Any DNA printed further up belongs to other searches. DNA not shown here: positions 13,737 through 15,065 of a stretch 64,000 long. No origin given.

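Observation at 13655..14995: Cassette 3: compact bicistron rSAM/SPASM plus 52-aa Asp/Pro/Cys-rich peptide with its own terminator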

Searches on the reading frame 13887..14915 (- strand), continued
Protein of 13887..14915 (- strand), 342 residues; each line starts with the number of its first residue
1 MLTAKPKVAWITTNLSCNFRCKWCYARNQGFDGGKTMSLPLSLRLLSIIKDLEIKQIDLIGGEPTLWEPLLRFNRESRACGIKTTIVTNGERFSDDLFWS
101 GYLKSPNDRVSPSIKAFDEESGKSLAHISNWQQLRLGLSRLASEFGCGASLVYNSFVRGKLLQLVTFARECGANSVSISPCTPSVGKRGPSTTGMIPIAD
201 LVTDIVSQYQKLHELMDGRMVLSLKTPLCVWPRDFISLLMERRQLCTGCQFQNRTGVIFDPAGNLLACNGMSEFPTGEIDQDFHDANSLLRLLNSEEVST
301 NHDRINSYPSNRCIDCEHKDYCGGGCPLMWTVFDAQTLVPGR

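Call 70: find_related_loci(query=window:13887-14915:-, collection=metagenome_contigs, flank=1500)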
Query window:13887-14915:- (342 aa) in metagenome_contigs; peptide patterns used: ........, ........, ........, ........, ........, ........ (x = any residue, [..] = any of these).
138 stretches matched a pattern; 43 encode a relative of the query (tblastn E <= 1e-3); 43 distinct loci.
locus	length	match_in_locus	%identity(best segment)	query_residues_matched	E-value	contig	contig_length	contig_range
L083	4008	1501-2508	49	6-341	3e-122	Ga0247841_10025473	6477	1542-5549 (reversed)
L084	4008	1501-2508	49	6-341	2e-122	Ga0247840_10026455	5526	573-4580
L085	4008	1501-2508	49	6-341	3e-122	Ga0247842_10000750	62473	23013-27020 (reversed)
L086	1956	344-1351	53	6-341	1e-129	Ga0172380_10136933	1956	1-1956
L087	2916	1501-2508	45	6-341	9e-105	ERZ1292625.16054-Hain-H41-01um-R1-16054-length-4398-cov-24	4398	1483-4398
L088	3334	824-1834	43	6-341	8e-101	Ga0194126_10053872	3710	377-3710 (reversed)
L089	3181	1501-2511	43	6-341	5e-100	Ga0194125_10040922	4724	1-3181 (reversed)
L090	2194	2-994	41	12-341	3e-99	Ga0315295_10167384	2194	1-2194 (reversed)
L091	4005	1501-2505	39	5-339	2e-90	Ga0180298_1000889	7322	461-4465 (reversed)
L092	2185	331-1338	39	6-341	2e-93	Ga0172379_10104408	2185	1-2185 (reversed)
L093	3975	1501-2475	40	6-330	2e-86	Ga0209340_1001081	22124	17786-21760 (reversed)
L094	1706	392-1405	36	2-339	5e-90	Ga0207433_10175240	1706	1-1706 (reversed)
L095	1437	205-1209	38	5-338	8e-91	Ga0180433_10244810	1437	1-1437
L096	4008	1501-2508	37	6-341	8e-85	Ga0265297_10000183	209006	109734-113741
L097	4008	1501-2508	37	6-341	8e-85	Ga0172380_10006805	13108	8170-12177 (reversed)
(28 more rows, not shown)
